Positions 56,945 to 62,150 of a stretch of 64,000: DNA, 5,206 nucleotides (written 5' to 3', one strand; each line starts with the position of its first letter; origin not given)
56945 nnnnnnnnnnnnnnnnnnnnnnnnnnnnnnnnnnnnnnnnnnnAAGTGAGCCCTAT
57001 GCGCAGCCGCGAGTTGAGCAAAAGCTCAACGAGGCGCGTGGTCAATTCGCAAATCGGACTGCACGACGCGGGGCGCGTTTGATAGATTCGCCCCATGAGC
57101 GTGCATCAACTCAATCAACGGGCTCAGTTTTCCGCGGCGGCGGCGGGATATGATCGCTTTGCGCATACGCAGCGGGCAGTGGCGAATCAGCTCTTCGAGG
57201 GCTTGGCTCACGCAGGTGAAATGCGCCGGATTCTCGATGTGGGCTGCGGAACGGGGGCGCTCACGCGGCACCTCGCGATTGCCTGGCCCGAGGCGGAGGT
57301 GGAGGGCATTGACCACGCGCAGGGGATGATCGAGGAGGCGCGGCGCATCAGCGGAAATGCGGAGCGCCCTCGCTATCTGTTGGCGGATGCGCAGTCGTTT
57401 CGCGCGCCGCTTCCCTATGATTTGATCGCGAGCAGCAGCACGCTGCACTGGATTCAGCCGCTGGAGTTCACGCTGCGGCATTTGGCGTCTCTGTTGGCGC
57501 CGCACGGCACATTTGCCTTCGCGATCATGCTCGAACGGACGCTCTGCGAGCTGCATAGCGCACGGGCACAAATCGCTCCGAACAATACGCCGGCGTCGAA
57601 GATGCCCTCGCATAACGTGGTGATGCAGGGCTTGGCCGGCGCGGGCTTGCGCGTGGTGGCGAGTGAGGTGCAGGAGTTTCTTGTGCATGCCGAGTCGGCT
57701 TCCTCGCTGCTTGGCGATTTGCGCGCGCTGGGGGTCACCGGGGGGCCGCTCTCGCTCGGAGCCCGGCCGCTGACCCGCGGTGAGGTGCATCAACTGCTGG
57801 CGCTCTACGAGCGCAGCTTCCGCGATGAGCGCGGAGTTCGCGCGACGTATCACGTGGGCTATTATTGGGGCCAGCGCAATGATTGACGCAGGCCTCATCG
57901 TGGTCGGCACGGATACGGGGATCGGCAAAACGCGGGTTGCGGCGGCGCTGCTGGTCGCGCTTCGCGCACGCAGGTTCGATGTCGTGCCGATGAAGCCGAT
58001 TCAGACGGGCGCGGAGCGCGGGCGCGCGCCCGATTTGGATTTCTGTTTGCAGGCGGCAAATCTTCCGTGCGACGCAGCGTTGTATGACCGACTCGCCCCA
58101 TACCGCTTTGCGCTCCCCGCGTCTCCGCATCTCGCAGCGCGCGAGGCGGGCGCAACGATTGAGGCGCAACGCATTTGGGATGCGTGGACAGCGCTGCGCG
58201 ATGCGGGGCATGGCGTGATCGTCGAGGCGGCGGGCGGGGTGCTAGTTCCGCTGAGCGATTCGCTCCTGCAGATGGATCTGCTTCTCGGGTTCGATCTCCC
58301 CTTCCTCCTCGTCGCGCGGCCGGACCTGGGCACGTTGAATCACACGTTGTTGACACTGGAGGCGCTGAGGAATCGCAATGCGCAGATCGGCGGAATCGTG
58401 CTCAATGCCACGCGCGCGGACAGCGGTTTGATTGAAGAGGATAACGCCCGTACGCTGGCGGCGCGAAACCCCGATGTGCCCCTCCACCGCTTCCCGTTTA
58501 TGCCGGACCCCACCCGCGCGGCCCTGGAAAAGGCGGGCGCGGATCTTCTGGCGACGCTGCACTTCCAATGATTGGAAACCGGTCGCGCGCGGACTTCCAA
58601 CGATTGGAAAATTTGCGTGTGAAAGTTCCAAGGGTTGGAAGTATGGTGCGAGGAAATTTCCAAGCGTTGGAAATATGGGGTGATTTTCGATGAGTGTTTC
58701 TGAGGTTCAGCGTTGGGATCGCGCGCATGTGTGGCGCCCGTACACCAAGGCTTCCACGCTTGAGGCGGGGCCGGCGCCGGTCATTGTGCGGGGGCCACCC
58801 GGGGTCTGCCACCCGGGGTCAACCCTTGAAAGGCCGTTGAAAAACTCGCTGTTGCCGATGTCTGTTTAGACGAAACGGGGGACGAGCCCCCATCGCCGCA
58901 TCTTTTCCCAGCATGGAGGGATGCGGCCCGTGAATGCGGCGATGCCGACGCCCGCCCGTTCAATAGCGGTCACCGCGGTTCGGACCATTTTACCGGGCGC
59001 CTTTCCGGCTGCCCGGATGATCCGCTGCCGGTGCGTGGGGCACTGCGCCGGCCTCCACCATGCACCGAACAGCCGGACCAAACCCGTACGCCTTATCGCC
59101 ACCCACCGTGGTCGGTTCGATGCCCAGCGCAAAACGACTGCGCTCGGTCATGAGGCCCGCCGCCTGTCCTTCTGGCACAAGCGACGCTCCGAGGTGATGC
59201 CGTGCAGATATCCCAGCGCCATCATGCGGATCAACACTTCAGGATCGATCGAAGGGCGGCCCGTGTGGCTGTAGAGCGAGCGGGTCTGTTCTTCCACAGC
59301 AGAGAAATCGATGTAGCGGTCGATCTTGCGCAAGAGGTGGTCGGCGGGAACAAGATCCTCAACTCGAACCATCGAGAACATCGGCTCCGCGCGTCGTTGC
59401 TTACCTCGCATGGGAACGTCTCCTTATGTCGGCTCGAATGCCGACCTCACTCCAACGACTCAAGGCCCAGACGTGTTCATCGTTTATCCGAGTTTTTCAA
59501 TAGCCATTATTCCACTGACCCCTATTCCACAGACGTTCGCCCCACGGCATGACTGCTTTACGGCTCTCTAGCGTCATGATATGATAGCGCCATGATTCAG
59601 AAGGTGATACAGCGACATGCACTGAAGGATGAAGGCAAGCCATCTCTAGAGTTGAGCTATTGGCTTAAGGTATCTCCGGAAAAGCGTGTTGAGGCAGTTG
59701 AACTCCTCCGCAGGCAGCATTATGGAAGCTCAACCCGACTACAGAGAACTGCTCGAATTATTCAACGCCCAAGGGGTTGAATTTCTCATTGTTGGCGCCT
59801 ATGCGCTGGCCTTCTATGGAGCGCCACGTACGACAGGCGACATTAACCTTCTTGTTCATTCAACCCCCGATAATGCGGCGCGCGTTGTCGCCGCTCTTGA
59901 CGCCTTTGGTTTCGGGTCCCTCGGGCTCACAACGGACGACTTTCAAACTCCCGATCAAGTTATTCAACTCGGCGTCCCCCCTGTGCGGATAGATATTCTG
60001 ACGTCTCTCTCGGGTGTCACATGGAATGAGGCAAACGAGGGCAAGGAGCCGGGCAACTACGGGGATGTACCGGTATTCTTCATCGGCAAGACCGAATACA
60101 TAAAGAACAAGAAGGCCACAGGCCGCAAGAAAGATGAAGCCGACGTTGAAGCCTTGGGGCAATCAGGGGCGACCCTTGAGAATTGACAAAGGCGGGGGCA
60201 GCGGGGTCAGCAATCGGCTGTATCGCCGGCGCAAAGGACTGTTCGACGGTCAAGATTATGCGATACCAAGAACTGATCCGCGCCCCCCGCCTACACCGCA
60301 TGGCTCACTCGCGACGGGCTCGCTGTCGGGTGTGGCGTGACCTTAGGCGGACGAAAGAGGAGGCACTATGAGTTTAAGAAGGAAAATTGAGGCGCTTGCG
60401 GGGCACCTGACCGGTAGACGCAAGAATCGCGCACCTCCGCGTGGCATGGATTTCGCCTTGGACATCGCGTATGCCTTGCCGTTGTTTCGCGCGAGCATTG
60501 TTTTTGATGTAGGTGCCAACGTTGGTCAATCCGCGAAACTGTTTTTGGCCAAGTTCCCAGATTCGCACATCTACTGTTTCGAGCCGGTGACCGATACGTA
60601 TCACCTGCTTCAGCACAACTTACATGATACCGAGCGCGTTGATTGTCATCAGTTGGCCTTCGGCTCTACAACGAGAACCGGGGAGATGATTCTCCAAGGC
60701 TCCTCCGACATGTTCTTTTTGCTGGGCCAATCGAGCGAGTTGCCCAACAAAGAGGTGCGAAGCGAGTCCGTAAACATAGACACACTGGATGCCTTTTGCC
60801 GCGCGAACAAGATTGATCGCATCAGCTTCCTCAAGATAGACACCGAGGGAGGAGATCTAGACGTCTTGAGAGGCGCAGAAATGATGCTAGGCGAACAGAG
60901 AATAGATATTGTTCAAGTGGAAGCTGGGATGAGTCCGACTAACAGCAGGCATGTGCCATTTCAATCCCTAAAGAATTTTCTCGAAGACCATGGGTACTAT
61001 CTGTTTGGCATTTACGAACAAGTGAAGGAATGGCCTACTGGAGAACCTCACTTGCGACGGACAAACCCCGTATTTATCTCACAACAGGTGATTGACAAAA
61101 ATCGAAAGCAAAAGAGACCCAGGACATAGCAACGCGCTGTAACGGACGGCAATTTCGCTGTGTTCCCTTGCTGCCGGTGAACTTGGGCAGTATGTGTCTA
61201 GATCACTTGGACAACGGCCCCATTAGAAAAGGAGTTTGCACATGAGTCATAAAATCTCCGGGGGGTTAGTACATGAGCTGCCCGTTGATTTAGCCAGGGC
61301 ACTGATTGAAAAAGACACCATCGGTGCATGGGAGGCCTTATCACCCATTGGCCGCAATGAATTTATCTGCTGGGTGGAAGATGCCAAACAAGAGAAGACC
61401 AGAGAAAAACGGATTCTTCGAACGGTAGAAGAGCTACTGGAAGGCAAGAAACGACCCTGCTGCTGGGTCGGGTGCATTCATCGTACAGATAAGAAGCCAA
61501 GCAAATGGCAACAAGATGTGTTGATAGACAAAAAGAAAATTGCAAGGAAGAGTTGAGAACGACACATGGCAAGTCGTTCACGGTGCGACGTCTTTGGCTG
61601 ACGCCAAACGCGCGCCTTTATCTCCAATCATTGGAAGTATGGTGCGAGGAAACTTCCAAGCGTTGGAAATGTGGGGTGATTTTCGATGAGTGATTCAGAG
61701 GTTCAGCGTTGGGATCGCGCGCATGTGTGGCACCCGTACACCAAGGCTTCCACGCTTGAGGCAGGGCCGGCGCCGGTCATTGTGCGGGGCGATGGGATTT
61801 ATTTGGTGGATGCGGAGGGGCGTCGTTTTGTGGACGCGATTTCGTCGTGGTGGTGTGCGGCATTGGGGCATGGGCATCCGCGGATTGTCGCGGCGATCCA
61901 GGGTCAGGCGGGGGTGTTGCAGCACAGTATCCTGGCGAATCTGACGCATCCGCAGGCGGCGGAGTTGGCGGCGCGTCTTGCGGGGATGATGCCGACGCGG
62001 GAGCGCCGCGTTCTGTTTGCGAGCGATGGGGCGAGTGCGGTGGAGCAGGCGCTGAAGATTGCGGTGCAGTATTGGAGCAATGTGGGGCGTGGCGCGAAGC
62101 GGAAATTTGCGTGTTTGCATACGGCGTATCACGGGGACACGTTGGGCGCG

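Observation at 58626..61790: Lower-GC inserted island at the 5' end of bioA, bracketed by a diverged ~165-bp duplication of the bioA promoter and first 35 codons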

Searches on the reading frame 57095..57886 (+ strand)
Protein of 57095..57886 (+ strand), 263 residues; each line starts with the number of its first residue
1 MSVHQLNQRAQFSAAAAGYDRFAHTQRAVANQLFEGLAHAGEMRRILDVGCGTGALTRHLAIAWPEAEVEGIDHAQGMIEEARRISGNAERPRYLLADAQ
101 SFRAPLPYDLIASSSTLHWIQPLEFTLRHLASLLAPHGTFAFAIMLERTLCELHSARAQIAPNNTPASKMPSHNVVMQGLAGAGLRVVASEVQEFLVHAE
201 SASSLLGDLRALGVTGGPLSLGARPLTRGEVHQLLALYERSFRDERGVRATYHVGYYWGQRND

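Call 54: find_encoding_contigs(protein=window:57095-57886:+, flank=9000, max_places=10)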
Protein window:57095-57886:+ (263 aa): 11 contigs read that carry it; 10 places shown.
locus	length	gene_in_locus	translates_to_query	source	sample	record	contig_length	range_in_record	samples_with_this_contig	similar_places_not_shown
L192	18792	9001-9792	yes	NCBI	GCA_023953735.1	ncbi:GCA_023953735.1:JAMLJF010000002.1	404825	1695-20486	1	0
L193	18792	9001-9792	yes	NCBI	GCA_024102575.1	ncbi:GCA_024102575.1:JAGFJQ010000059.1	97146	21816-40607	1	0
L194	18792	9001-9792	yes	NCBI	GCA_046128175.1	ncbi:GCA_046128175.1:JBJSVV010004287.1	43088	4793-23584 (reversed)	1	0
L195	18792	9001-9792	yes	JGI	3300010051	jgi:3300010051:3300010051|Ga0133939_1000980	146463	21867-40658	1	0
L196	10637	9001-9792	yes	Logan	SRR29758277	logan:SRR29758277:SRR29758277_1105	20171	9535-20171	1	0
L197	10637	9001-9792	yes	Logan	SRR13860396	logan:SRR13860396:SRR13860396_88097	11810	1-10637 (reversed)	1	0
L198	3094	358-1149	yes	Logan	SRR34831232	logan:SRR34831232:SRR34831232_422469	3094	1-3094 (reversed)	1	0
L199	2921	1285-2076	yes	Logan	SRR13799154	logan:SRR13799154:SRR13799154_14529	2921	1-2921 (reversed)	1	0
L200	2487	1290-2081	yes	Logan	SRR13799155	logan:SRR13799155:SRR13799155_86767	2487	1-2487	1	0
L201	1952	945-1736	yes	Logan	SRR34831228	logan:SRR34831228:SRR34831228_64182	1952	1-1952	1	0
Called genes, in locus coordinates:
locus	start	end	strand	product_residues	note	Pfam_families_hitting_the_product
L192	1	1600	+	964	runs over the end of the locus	PF00675:Peptidase_M16, PF05193:Peptidase_M16_C, PF08367:M16C_assoc, PF22516:PreP_C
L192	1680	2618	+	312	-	PF02558:ApbA, PF08546:ApbA_C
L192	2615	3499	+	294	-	PF00263:Secretin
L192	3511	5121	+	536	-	PF03706:LPG_synthase_TM (weak), PF13489:Methyltransf_23, PF01209:Ubie_methyltran, PF13847:Methyltransf_31, PF08241:Methyltransf_11, PF08242:Methyltransf_12, PF13649:Methyltransf_25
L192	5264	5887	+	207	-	PF03458:Gly_transporter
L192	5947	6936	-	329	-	PF04055:Radical_SAM, PF06968:BATS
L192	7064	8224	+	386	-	PF00155:Aminotran_1_2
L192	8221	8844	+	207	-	PF12697:Abhydrolase_6, PF12146:Hydrolase_4 (weak), PF00561:Abhydrolase_1 (weak)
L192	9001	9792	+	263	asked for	PF05401:NodS (weak), PF13489:Methyltransf_23, PF05175:MTS (faint), PF13847:Methyltransf_31, PF08241:Methyltransf_11, PF08242:Methyltransf_12, PF13649:Methyltransf_25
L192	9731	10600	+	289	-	PF01656:CbiA (weak), PF13500:AAA_26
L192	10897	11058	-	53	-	-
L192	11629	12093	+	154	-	-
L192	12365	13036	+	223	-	PF05050:Methyltransf_21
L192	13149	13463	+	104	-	PF13376:OmdA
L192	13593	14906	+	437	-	PF00202:Aminotran_3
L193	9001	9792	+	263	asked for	PF05401:NodS (weak), PF13489:Methyltransf_23, PF05175:MTS (faint), PF13847:Methyltransf_31, PF08241:Methyltransf_11, PF08242:Methyltransf_12, PF13649:Methyltransf_25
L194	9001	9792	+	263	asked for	PF05401:NodS (weak), PF13489:Methyltransf_23, PF05175:MTS (faint), PF13847:Methyltransf_31, PF08241:Methyltransf_11, PF08242:Methyltransf_12, PF13649:Methyltransf_25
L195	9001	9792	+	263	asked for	PF05401:NodS (weak), PF13489:Methyltransf_23, PF05175:MTS (faint), PF13847:Methyltransf_31, PF08241:Methyltransf_11, PF08242:Methyltransf_12, PF13649:Methyltransf_25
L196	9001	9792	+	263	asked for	PF05401:NodS (weak), PF13489:Methyltransf_23, PF05175:MTS (faint), PF13847:Methyltransf_31, PF08241:Methyltransf_11, PF08242:Methyltransf_12, PF13649:Methyltransf_25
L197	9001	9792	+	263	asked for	PF05401:NodS (weak), PF13489:Methyltransf_23, PF05175:MTS (faint), PF13847:Methyltransf_31, PF08241:Methyltransf_11, PF08242:Methyltransf_12, PF13649:Methyltransf_25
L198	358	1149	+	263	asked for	PF05401:NodS (weak), PF13489:Methyltransf_23, PF05175:MTS (faint), PF13847:Methyltransf_31, PF08241:Methyltransf_11, PF08242:Methyltransf_12, PF13649:Methyltransf_25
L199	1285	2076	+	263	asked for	PF05401:NodS (weak), PF13489:Methyltransf_23, PF05175:MTS (faint), PF13847:Methyltransf_31, PF08241:Methyltransf_11, PF08242:Methyltransf_12, PF13649:Methyltransf_25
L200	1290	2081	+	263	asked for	PF05401:NodS (weak), PF13489:Methyltransf_23, PF05175:MTS (faint), PF13847:Methyltransf_31, PF08241:Methyltransf_11, PF08242:Methyltransf_12, PF13649:Methyltransf_25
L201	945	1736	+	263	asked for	PF05401:NodS (weak), PF13489:Methyltransf_23, PF05175:MTS (faint), PF13847:Methyltransf_31, PF08241:Methyltransf_11, PF08242:Methyltransf_12, PF13649:Methyltransf_25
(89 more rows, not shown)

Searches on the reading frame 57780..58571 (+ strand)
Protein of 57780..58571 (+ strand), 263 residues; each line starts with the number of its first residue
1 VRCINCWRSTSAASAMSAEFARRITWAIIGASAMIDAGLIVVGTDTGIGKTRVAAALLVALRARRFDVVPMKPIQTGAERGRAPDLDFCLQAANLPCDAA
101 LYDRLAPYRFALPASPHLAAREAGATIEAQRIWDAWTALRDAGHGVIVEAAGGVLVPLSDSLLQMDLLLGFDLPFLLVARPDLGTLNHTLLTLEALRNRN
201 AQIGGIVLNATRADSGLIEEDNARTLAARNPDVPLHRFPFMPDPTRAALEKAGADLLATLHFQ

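Call 6: search_protein_families(library=pfam, proteins=[window:57780-58571:+], max_evalue=0.01)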
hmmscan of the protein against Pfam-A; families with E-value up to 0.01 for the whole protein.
window:57780-58571:+ (263 aa): 2 families
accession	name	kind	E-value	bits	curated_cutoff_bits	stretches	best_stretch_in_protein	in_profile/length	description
PF13500.12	AAA_26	-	1.3e-39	136.6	27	1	38-231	2-181/198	AAA domain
PF01656.29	CbiA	-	4.3e-07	30.4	25.4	1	39-230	1-102/125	CobQ/CobB/MinD/ParA nucleotide binding domain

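Call 13: find_encoding_contigs(protein=window:57879-58571:+, flank=6000, max_places=8)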
Protein window:57879-58571:+ (230 aa): no gene with exactly this product is on record in the collection.

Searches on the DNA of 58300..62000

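Call 57: search_rna_families(source=window, start=58300, end=62000, threshold=evalue, max_evalue=1)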
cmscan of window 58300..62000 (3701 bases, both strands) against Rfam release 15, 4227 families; matches with E-value up to 1: 1.
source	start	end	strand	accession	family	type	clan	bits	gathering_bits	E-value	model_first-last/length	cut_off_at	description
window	59282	59350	+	RF01768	flavi_FSE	Cis-reg; frameshift_element;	-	20.1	43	0.22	1-62/62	no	ribosomal frameshift site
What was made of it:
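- Tried and rejected: Rfam finds nothing credible; the only hit is a sub-threshold flavi_FSE at E=0.22 inside the IS remnant (call 57).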

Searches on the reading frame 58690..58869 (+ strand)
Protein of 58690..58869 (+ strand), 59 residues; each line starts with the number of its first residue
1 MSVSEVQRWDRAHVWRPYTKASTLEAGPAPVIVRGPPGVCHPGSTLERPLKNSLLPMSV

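Call 6: search_protein_families(library=pfam, proteins=[window:58690-58869:+], max_evalue=0.01)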
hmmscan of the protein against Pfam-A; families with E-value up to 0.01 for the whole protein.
window:58690-58869:+ (59 aa): 0 families

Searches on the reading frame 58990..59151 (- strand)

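Call 34: search_protein_families(library=ncbifam, proteins=[window:58990-59151:-], max_evalue=0.1)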
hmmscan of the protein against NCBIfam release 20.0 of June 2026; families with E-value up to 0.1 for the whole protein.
window:58990-59151:- (53 aa): 1 family
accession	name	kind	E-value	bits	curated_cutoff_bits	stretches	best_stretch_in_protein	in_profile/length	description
NF033551.1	transpos_IS1182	equivalog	0.0075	15.2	270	1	1-44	300-343/488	IS1182 family transposase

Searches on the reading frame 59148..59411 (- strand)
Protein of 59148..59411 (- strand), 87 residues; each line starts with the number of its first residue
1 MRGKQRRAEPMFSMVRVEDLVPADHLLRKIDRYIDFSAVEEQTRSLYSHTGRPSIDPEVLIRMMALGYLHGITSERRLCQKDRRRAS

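Call 6: search_protein_families(library=pfam, proteins=[window:59148-59411:-], max_evalue=0.01)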
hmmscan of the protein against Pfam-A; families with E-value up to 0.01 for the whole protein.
window:59148-59411:- (87 aa): 1 family
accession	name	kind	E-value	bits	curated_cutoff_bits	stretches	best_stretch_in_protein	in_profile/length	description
PF05598.16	DUF772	-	1.3e-07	31.9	23.1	1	51-81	1-31/74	Transposase domain (DUF772)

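Call 34: search_protein_families(library=ncbifam, proteins=[window:59148-59411:-], max_evalue=0.1)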
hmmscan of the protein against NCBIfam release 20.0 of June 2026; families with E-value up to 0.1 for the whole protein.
window:59148-59411:- (87 aa): 3 families
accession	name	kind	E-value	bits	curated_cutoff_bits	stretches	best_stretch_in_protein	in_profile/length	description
NF033551.1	transpos_IS1182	equivalog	8.4e-21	74.4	270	1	5-81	3-79/488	IS1182 family transposase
NF033581.1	transpos_IS5_4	equivalog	1e-05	25.1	140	1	29-79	4-56/285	IS5 family transposase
NF033578.1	transpos_IS5_1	equivalog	0.059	12.5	275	1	15-70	7-63/419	IS5 family transposase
